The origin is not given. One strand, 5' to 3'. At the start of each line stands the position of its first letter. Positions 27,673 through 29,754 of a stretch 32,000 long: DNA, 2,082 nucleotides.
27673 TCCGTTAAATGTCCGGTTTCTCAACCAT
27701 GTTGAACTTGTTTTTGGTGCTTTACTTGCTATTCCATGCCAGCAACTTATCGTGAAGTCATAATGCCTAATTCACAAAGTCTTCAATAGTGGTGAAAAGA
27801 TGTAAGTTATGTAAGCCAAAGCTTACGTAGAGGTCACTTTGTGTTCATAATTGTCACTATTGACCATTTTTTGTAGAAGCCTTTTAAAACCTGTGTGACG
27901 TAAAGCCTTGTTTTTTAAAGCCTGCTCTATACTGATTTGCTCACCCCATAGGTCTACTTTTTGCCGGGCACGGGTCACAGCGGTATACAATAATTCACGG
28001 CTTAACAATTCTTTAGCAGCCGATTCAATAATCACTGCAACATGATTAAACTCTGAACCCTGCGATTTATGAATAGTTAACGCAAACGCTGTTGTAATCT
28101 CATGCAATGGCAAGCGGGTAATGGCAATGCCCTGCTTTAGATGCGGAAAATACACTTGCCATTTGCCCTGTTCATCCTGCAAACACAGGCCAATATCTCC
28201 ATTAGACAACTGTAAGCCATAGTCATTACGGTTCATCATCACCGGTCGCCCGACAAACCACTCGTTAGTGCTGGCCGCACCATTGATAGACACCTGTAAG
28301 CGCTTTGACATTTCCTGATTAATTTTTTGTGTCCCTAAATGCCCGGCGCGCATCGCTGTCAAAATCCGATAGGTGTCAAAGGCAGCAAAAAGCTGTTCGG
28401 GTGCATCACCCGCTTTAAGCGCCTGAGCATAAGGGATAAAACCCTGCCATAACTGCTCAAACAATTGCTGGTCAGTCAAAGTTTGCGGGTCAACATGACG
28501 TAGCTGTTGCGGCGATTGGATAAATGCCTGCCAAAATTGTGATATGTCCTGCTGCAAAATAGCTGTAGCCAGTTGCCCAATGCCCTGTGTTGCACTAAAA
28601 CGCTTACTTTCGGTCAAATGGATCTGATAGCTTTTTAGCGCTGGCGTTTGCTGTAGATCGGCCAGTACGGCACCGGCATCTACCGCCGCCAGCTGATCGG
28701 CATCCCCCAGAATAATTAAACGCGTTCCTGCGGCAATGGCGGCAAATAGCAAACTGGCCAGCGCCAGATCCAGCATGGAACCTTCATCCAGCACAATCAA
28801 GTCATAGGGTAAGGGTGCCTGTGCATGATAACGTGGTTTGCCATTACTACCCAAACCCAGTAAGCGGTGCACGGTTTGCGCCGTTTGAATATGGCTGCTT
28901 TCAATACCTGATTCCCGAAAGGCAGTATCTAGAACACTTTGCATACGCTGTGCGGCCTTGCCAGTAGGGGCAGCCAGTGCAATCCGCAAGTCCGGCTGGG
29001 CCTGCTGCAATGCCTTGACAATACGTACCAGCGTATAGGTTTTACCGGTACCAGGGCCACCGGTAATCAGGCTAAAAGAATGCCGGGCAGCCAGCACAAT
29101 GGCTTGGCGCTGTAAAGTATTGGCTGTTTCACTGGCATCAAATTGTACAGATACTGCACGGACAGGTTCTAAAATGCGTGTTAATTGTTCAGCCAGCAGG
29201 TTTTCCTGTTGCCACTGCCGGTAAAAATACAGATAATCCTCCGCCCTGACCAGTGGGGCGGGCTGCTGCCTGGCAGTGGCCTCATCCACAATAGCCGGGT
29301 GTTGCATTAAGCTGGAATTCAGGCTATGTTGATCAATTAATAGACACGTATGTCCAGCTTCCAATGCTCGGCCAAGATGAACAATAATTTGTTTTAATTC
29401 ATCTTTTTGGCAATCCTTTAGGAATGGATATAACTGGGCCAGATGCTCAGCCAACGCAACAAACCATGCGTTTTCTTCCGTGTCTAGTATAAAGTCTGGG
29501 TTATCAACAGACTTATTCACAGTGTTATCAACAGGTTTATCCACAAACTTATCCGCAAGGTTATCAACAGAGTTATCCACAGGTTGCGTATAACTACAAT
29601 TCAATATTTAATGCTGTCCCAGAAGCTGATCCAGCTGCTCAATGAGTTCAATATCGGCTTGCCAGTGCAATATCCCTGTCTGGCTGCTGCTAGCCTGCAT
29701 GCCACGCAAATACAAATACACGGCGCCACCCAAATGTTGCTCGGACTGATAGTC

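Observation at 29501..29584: Seven head-to-tail DnaA-box-like 9-mers at an exact 12-bp period at the recB/recD junction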

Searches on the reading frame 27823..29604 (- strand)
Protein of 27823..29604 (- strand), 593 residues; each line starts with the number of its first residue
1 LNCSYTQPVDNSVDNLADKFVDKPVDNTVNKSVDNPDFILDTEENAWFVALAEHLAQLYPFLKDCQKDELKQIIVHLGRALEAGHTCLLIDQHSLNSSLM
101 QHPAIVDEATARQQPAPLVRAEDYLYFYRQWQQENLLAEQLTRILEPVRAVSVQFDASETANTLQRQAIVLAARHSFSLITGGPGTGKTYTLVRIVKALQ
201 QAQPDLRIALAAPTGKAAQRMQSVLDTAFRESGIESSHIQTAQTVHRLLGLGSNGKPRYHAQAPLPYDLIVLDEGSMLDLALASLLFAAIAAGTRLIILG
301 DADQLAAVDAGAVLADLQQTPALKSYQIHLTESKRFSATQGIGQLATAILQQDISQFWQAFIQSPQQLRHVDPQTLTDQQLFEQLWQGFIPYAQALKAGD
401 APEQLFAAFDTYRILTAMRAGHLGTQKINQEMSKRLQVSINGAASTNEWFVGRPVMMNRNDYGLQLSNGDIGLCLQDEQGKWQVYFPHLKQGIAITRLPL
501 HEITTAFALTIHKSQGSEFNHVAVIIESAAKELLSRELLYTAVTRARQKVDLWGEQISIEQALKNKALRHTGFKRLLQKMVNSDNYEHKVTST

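Call 7: find_homologous_proteins(query=window:27823-29604:-, max_evalue=1e-30)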
Query window:27823-29604:- (593 aa): 7769 proteins with E <= 1e-30 among 8000 candidates; the best 120 are listed.
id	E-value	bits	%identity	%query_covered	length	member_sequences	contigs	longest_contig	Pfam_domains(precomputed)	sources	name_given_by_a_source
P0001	0.0e+0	1269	100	97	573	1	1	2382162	PF13538.13,PF13086.13,PF05127.22,PF01443.25,PF13604.13,PF13245.13,PF18335.8,PF13401.13,PF09848.16,PF00580.28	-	-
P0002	5.6e-278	941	74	99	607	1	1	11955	PF13538.13,PF13086.13,PF05127.22,PF01443.25,PF13604.13,PF13245.13,PF18335.8,PF13401.13,PF09848.16,PF00580.28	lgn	-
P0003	2.2e-277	939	75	97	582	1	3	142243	PF13538.13,PF13086.13,PF05127.22,PF01443.25,PF13604.13,PF13245.13,PF18335.8,PF13401.13,PF00580.28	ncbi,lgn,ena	-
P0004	1.5e-271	920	73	98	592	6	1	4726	PF13538.13,PF13086.13,PF05127.22,PF01443.25,PF13604.13,PF13245.13,PF18335.8,PF00580.28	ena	-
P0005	6.7e-270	915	72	98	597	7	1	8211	PF13538.13,PF13086.13,PF05127.22,PF00270.36,PF01443.25,PF13604.13,PF13245.13,PF18335.8,PF13401.13,PF09848.16,PF00580.28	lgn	-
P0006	8.3e-270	914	71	99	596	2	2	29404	PF13538.13,PF13086.13,PF05127.22,PF01443.25,PF13604.13,PF13245.13,PF18335.8,PF13401.13,PF02689.21,PF00580.28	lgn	-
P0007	6.5e-269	911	71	99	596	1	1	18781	PF13538.13,PF13086.13,PF05127.22,PF01443.25,PF13604.13,PF13245.13,PF18335.8,PF13401.13,PF02689.21,PF00580.28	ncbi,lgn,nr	ncbi:MAG: exodeoxyribonuclease V subunit alpha [Moraxellaceae bacterium]|nr:MAG: exodeoxyribonucleas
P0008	4.8e-268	908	72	98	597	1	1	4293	PF13538.13,PF13086.13,PF05127.22,PF01443.25,PF13604.13,PF13245.13,PF18335.8,PF13401.13,PF09848.16,PF00580.28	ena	-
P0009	3.5e-267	906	71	98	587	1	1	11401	PF13538.13,PF13086.13,PF05127.22,PF01443.25,PF13604.13,PF13245.13,PF18335.8,PF13401.13,PF00580.28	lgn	-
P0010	6.1e-267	905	71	98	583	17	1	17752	PF13538.13,PF13086.13,PF05127.22,PF01443.25,PF13604.13,PF13245.13,PF18335.8,PF00580.28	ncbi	-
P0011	8.7e-267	904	71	98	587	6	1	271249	PF13538.13,PF13086.13,PF05127.22,PF01443.25,PF13604.13,PF13245.13,PF18335.8,PF13401.13,PF00580.28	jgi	jgi:exodeoxyribonuclease V alpha subunit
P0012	8.4e-266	901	71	98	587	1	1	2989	PF13538.13,PF13086.13,PF05127.22,PF01443.25,PF13604.13,PF13245.13,PF18335.8,PF13401.13,PF00580.28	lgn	-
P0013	2.1e-265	900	71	98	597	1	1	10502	PF13538.13,PF13086.13,PF05127.22,PF01443.25,PF13604.13,PF13245.13,PF18335.8,PF00580.28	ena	-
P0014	2.7e-265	899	71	98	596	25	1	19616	PF13538.13,PF13086.13,PF05127.22,PF00270.36,PF01443.25,PF13604.13,PF13245.13,PF18335.8,PF09848.16,PF00580.28,PF02562.23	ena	-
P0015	1.7e-263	893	71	96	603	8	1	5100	PF13538.13,PF13086.13,PF05127.22,PF01443.25,PF13604.13,PF13245.13,PF18335.8,PF13401.13,PF09848.16,PF00580.28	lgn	-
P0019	6.7e-243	825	67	97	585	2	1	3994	PF13538.13,PF13086.13,PF05127.22,PF01443.25,PF13604.13,PF13245.13,PF18335.8,PF13401.13,PF09848.16,PF00580.28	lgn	-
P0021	1.0e-236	805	66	96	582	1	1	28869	PF13538.13,PF13086.13,PF05127.22,PF01443.25,PF13604.13,PF13245.13,PF18335.8,PF13401.13,PF02689.21,PF00580.28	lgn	-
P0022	1.5e-228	778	63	97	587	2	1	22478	PF13538.13,PF13086.13,PF05127.22,PF00270.36,PF01443.25,PF13604.13,PF13245.13,PF18335.8,PF13401.13,PF09848.16,PF00580.28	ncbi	-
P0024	1.7e-227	775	63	98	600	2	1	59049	PF13538.13,PF13086.13,PF05127.22,PF01443.25,PF13604.13,PF13245.13,PF18335.8,PF00580.28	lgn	-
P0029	5.7e-220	750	62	96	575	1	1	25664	PF13538.13,PF13086.13,PF01443.25,PF13604.13,PF13245.13,PF18335.8,PF13401.13,PF09848.16,PF00580.28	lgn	-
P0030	6.1e-206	703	58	96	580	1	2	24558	PF13538.13,PF13086.13,PF05127.22,PF01443.25,PF13604.13,PF13245.13,PF18335.8,PF13401.13,PF09848.16,PF00580.28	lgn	-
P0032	2.0e-198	679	59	96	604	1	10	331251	PF13538.13,PF13086.13,PF05127.22,PF01443.25,PF13604.13,PF13245.13,PF18335.8,PF02689.21,PF09848.16,PF00580.28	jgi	jgi:exodeoxyribonuclease V alpha subunit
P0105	6.1e-119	416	42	97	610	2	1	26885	PF13538.13,PF13086.13,PF05127.22,PF01443.25,PF13604.13,PF13245.13,PF18335.8,PF13401.13,PF09848.16,PF04851.22,PF00580.28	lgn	-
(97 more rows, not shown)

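Call 11: find_related_loci(query=A1, collection=genome_contigs, flank=3000)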
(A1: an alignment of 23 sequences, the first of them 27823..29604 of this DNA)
Query A1 (593 aa) in genome_contigs; peptide patterns used: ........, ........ (x = any residue, [..] = any of these).
600 stretches matched a pattern (row limit reached: there are more); 600 encode a relative of the query (tblastn E <= 1e-3); the best 80 are kept; 80 distinct loci.
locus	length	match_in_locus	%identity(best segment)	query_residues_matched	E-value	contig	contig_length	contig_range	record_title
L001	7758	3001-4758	72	9-592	0e+0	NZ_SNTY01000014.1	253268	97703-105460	Alkanindiges illinoisensis strain NFYY 23406 NODE_1, whole genome shotgun sequence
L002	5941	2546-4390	44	3-591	2e-145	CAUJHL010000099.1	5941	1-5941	MAG: Pseudomonadota bacterium isolate KLAP32 genome assembly, contig: KLAP32_498778, whole genome shotgun sequence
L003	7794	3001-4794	41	9-580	8e-127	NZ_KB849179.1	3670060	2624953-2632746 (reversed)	Acinetobacter proteolyticus strain NIPH 809 acLZO-supercont1.3, whole genome shotgun sequence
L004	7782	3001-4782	42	13-573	2e-125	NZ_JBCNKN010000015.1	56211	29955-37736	MAG: Acinetobacter sp. isolate SMAGNO24 Contig15, whole genome shotgun sequence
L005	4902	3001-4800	40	24-593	7e-125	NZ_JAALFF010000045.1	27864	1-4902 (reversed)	Acinetobacter lwoffii strain GC2 NODE_45_length_27864_cov_146.722248, whole genome shotgun sequence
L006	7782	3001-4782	41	22-583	3e-128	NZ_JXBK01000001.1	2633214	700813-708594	Acinetobacter harbinensis strain HITLi 7 Scaffold1, whole genome shotgun sequence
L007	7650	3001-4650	44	63-582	2e-122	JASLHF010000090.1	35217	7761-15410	MAG: Acinetobacter sp. isolate SHSU.bins.534 k141_22333497, whole genome shotgun sequence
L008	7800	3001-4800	42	21-581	1e-120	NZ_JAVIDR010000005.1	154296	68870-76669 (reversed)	Acinetobacter rudis strain C-RB-51 NODE_5_length_154296_cov_157.575941, whole genome shotgun sequence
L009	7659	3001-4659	38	55-573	2e-106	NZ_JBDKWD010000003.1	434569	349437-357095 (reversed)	Psychrobacter sp. B38 NODE_3_length_434569_cov_246.815587, whole genome shotgun sequence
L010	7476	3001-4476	41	125-573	4e-106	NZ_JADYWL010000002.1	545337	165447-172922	Psychrobacter sp. NZS113 ZS-113_scaffold2, whole genome shotgun sequence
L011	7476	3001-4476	41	125-573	3e-106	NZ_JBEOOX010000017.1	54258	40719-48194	Psychrobacter sp. 16-MNA-CIBAN-0192 contig0017, whole genome shotgun sequence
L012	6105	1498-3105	41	89-573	7e-106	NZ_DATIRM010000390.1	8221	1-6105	MAG: Psychrobacter sp. isolate SMAG_U15903 k141_677785, whole genome shotgun sequence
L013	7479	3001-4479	40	125-573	2e-94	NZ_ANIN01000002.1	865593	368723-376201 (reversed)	Moraxella macacae 0408225 strain 408225 chrom_contig2, whole genome shotgun sequence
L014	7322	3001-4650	38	37-573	3e-90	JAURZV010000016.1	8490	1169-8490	MAG: Methylobacter sp. isolate E6_concoct.bin.28 E6_k141_504107, whole genome shotgun sequence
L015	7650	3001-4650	36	49-573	2e-87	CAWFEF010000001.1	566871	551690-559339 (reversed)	MAG: uncultured Gammaproteobacteria bacterium isolate MFD05674.bin.2.90 genome assembly, contig: contig_14773, whole gen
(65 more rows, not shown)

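Call 15: find_encoding_contigs(protein=P0002, flank=3000, max_places=2)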
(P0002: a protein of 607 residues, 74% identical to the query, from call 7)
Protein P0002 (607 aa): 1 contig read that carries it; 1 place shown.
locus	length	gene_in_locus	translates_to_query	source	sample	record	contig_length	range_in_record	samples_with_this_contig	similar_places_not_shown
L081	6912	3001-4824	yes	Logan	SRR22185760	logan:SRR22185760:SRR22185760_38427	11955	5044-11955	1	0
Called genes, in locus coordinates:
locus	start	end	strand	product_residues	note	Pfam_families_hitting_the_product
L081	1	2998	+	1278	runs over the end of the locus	PF00580:UvrD-helicase, PF13245:AAA_19, PF13604:AAA_30 (faint), PF13361:UvrD_C, PF13538:UvrD_C_2 (faint)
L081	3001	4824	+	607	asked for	PF00580:UvrD-helicase (weak), PF13086:AAA_11 (weak), PF13245:AAA_19, PF13604:AAA_30, PF05127:NAT10_TcmA_helicase (faint), PF18335:SH3_13, PF01443:Viral_helicase1 (weak), PF13538:UvrD_C_2, +2 more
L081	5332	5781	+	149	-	PF01814:Hemerythrin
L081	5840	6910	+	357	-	?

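Call 16: find_encoding_contigs(protein=P0006, flank=3000, max_places=2)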
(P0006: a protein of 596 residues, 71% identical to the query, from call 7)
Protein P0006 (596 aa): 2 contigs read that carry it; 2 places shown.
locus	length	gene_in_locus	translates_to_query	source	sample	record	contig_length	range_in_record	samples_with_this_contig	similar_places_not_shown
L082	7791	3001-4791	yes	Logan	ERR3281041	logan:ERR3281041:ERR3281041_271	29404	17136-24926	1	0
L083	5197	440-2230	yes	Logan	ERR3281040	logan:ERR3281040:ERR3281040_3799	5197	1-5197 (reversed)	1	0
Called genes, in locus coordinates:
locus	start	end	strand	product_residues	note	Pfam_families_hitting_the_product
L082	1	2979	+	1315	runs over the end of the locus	PF00580:UvrD-helicase, PF13245:AAA_19 (weak), PF13361:UvrD_C, PF13538:UvrD_C_2 (faint)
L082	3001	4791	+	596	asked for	PF13401:AAA_22 (faint), PF00580:UvrD-helicase (weak), PF13086:AAA_11, PF13245:AAA_19, PF13604:AAA_30, PF18335:SH3_13 (weak), PF01443:Viral_helicase1 (weak), PF13538:UvrD_C_2, +2 more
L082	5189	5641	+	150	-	PF01814:Hemerythrin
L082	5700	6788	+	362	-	PF00199:Catalase (faint)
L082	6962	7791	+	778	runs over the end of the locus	PF12161:HsdM_N, PF02384:N6_Mtase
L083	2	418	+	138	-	?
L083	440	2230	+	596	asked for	PF13401:AAA_22 (faint), PF00580:UvrD-helicase (weak), PF13086:AAA_11, PF13245:AAA_19, PF13604:AAA_30, PF18335:SH3_13 (weak), PF01443:Viral_helicase1 (weak), PF13538:UvrD_C_2, +2 more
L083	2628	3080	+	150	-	PF01814:Hemerythrin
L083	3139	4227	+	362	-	PF00199:Catalase (faint)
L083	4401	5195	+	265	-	?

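Call 17: find_encoding_contigs(protein=P0015, flank=1500, max_places=1)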
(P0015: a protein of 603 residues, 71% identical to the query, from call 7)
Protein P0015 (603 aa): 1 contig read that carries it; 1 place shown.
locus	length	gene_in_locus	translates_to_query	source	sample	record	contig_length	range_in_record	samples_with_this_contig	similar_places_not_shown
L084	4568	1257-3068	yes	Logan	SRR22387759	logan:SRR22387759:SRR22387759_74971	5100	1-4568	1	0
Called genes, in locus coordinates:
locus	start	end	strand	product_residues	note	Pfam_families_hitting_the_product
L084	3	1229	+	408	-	?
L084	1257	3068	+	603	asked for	PF00580:UvrD-helicase (weak), PF13086:AAA_11 (weak), PF13245:AAA_19, PF13604:AAA_30, PF05127:NAT10_TcmA_helicase (weak), PF18335:SH3_13 (weak), PF01443:Viral_helicase1 (weak), PF13538:UvrD_C_2, +2 more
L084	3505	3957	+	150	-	PF01814:Hemerythrin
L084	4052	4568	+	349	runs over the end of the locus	?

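Call 18: find_encoding_contigs(protein=P0019, flank=1500, max_places=1)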
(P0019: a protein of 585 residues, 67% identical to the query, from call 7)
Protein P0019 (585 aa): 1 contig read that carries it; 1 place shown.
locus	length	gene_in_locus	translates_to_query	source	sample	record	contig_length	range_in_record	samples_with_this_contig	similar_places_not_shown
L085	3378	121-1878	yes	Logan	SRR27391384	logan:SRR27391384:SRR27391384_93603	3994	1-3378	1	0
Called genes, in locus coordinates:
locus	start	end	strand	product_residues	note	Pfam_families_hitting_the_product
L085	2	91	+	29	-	?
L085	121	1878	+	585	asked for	PF00580:UvrD-helicase, PF13086:AAA_11, PF13245:AAA_19, PF13604:AAA_30, PF05127:NAT10_TcmA_helicase (weak), PF09848:SLFN-g3_helicase (weak), PF18335:SH3_13, PF13538:UvrD_C_2, +2 more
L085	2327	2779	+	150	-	PF01814:Hemerythrin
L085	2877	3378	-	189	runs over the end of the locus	-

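Call 19: find_encoding_contigs(protein=P0021, flank=1500, max_places=1)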
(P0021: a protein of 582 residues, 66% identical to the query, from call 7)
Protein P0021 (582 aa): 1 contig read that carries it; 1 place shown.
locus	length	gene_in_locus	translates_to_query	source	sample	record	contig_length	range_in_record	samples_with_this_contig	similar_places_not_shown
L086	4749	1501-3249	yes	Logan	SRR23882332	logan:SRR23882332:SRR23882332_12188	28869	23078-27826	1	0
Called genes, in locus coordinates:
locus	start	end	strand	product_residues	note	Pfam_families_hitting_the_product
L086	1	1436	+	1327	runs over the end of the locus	PF00580:UvrD-helicase, PF13245:AAA_19 (faint), PF00580:UvrD-helicase (weak), PF13361:UvrD_C, PF13538:UvrD_C_2 (faint), PF12705:PDDEXK_1 (weak)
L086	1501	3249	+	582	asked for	PF00580:UvrD-helicase, PF13086:AAA_11, PF13245:AAA_19, PF13604:AAA_30, PF05127:NAT10_TcmA_helicase, PF13401:AAA_22 (weak), PF18335:SH3_13, PF13538:UvrD_C_2, +2 more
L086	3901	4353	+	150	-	PF01814:Hemerythrin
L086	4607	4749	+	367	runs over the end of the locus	-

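Call 20: find_encoding_contigs(protein=P0022, flank=1500, max_places=1)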
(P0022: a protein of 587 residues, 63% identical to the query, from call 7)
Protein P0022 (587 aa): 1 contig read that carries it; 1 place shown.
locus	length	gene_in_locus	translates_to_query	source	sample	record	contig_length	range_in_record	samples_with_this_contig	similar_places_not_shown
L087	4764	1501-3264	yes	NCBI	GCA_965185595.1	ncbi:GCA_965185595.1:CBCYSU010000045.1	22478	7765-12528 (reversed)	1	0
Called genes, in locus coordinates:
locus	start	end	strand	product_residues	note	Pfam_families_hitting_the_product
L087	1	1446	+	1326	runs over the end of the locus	PF00580:UvrD-helicase, PF13245:AAA_19 (weak), PF13538:UvrD_C_2 (faint), PF13361:UvrD_C, PF12705:PDDEXK_1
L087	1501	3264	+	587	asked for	PF00270:DEAD (weak), PF13086:AAA_11 (weak), PF13245:AAA_19, PF13604:AAA_30, PF09848:SLFN-g3_helicase (weak), PF18335:SH3_13 (weak), PF01443:Viral_helicase1 (weak), PF13538:UvrD_C_2, +3 more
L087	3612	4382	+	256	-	PF01925:TauE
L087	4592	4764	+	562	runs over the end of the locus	PF18158:AidB_N, PF02770:Acyl-CoA_dh_M, PF00441:Acyl-CoA_dh_1, PF08028:Acyl-CoA_dh_2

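Call 21: find_encoding_contigs(protein=P0024, flank=1500, max_places=1)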
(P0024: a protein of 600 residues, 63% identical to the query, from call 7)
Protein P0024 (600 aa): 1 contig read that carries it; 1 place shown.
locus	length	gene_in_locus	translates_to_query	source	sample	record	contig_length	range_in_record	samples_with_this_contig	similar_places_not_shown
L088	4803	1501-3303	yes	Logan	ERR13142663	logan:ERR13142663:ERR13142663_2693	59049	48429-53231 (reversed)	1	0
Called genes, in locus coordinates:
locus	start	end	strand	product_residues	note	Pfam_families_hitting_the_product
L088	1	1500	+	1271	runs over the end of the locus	PF00580:UvrD-helicase, PF13245:AAA_19 (faint), PF13361:UvrD_C, PF13538:UvrD_C_2 (faint), PF12705:PDDEXK_1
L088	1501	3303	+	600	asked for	PF05127:NAT10_TcmA_helicase (faint), PF00580:UvrD-helicase (weak), PF13086:AAA_11, PF13245:AAA_19, PF13604:AAA_30, PF01443:Viral_helicase1 (faint), PF18335:SH3_13 (weak), PF13538:UvrD_C_2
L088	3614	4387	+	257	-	PF01925:TauE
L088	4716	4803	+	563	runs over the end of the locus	PF18158:AidB_N, PF02770:Acyl-CoA_dh_M, PF00441:Acyl-CoA_dh_1, PF08028:Acyl-CoA_dh_2 (weak)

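Call 22: find_encoding_contigs(protein=P0029, flank=1500, max_places=1)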
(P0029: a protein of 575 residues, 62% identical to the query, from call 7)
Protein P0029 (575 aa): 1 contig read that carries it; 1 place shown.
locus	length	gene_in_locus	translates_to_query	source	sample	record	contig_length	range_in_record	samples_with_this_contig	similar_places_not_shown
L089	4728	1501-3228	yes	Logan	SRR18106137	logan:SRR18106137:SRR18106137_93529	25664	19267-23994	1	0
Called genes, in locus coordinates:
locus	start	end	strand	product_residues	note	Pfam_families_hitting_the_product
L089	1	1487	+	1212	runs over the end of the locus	PF00580:UvrD-helicase, PF13245:AAA_19 (weak), PF13538:UvrD_C_2 (faint), PF13361:UvrD_C, PF12705:PDDEXK_1 (weak)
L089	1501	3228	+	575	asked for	PF00580:UvrD-helicase (weak), PF09848:SLFN-g3_helicase (weak), PF13086:AAA_11, PF13245:AAA_19, PF13401:AAA_22 (weak), PF13604:AAA_30, PF18335:SH3_13 (weak), PF13538:UvrD_C_2, +1 more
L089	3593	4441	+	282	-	PF01925:TauE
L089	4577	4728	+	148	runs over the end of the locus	PF01814:Hemerythrin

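Call 23: find_encoding_contigs(protein=P0030, flank=1500, max_places=1)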
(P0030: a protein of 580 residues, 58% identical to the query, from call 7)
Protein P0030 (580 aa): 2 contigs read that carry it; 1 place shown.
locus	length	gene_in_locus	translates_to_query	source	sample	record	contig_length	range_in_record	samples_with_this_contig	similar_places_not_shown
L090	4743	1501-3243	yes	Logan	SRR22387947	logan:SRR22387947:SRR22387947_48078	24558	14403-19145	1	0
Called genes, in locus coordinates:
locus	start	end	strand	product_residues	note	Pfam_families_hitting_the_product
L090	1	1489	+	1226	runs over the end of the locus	PF00580:UvrD-helicase, PF13245:AAA_19 (weak), PF13604:AAA_30 (faint), PF13538:UvrD_C_2 (faint), PF13361:UvrD_C, PF12705:PDDEXK_1 (weak)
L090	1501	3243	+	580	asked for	PF00580:UvrD-helicase (weak), PF13086:AAA_11 (weak), PF13604:AAA_30, PF05127:NAT10_TcmA_helicase (weak), PF09848:SLFN-g3_helicase (weak), PF13245:AAA_19, PF13401:AAA_22 (weak), PF13538:UvrD_C_2, +2 more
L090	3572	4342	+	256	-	PF01925:TauE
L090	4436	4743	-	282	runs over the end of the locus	-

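Call 24: find_encoding_contigs(protein=P0032, flank=1500, max_places=1)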
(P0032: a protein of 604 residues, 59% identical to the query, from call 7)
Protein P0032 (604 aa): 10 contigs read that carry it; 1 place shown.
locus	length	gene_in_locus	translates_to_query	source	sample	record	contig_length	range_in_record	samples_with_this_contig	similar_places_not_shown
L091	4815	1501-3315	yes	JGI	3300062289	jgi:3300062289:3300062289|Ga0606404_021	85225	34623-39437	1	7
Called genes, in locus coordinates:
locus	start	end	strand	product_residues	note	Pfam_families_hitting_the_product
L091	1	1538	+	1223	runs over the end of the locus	PF00580:UvrD-helicase, PF13245:AAA_19 (weak), PF13604:AAA_30 (faint), PF13538:UvrD_C_2 (faint), PF13361:UvrD_C, PF12705:PDDEXK_1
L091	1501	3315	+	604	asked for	PF00580:UvrD-helicase (weak), PF13086:AAA_11 (weak), PF13245:AAA_19, PF13604:AAA_30, PF05127:NAT10_TcmA_helicase (weak), PF09848:SLFN-g3_helicase (weak), PF18335:SH3_13 (weak), PF13538:UvrD_C_2, +2 more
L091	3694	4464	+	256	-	PF01925:TauE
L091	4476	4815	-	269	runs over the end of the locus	-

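Call 25: find_encoding_contigs(protein=P0105, flank=1500, max_places=1)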
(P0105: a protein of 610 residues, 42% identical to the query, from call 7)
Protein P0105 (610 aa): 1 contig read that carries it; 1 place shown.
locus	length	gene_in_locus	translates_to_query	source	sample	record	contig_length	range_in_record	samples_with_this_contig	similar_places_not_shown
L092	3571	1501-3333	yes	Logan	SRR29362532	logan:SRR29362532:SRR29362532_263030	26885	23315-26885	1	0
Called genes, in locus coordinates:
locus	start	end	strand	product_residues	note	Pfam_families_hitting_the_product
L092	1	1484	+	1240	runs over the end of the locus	PF00580:UvrD-helicase, PF13245:AAA_19 (weak), PF13361:UvrD_C, PF13538:UvrD_C_2 (faint)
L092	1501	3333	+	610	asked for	PF00580:UvrD-helicase (weak), PF04851:ResIII (weak), PF13086:AAA_11 (faint), PF13245:AAA_19, PF13604:AAA_30, PF05127:NAT10_TcmA_helicase, PF18335:SH3_13, PF13538:UvrD_C_2, +3 more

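Call 43: search_protein_representatives(protein=window:27823-29604:-)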
Query: 593 residues. Proteins with E-value up to 0.001 (for the whole library): 32834; up to 1e-10: 20917; up to 1e-30: 9154. The best 150 are listed.
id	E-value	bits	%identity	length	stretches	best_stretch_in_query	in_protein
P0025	1.0e-226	770.3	66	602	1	6-579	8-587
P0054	7.2e-165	566.1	55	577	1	46-578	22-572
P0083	4.3e-123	428.2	48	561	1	76-575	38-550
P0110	1.2e-118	413.5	44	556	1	44-573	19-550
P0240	3.0e-117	408.9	45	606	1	16-574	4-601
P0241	2.5e-116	405.9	47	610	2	114-577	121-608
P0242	4.2e-113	395.3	45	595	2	18-351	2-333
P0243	5.4e-110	385.0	44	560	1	46-578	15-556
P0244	2.3e-109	382.9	46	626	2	45-356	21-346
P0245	8.2e-109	381.1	48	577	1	98-573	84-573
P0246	2.7e-105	369.5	46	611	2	47-359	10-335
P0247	3.2e-104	366.0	43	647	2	4-352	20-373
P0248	1.4e-103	363.8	43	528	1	79-574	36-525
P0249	4.7e-103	362.1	52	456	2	172-353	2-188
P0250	1.3e-102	360.7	44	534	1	108-577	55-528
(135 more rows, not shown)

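Call 48: find_encoding_contigs(protein=P0001, flank=10000, max_places=2)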
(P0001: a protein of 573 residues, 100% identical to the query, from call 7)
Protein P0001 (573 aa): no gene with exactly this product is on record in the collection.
